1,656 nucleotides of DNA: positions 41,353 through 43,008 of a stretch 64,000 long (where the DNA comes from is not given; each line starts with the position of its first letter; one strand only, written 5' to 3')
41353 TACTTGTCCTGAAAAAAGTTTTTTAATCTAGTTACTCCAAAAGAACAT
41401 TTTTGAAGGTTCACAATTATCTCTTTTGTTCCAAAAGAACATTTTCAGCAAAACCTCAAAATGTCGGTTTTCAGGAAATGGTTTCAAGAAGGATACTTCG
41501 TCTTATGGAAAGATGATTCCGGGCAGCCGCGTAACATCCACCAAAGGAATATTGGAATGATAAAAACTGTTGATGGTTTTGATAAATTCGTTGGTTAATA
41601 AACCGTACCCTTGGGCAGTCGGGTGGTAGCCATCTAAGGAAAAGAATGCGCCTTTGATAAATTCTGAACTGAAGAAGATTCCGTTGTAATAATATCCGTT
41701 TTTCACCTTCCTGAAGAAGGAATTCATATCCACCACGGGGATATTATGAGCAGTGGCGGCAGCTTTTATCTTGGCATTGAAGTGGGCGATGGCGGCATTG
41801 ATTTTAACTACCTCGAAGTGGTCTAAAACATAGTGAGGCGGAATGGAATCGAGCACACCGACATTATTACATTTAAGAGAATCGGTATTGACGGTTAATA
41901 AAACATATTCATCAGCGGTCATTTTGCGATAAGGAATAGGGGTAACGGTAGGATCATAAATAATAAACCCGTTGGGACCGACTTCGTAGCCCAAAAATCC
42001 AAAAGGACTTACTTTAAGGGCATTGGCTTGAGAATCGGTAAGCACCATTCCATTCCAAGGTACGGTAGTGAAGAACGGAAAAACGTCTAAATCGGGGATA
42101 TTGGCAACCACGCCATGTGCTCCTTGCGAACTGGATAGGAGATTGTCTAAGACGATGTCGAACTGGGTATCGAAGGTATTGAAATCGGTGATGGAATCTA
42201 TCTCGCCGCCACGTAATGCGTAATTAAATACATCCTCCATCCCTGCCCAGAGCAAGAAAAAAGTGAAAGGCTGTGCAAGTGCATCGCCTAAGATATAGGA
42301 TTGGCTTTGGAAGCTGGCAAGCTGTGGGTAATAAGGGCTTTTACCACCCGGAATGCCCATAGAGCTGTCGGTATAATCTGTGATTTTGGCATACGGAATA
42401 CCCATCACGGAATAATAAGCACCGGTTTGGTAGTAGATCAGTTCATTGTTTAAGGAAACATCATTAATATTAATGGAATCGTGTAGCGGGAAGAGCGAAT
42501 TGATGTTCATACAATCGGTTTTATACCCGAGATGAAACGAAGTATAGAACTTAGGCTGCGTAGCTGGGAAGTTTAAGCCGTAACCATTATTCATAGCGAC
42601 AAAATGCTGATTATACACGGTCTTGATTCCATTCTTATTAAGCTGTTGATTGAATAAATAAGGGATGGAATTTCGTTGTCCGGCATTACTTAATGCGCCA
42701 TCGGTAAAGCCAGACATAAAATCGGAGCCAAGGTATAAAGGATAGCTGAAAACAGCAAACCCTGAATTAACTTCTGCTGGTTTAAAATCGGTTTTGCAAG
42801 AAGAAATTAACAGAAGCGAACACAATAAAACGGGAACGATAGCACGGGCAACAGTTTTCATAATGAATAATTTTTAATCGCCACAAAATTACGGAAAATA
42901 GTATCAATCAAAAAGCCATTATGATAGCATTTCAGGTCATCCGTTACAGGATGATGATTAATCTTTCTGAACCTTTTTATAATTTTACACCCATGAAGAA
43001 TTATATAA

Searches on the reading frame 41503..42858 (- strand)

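Call 63: search_protein_families(library=pfam, proteins=[window:41503-42858:-])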
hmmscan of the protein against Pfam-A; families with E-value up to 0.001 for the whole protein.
window:41503-42858:- (451 aa): 2 families
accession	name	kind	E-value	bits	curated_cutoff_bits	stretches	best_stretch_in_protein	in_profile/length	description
PF00657.28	Lipase_GDSL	-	9.3e-08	32.9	23.6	1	326-424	120-207/208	GDSL-like Lipase/Acylhydrolase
PF13472.12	Lipase_GDSL_2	-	4.4e-05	24.5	32.9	1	352-419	123-177/178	GDSL-like Lipase/Acylhydrolase family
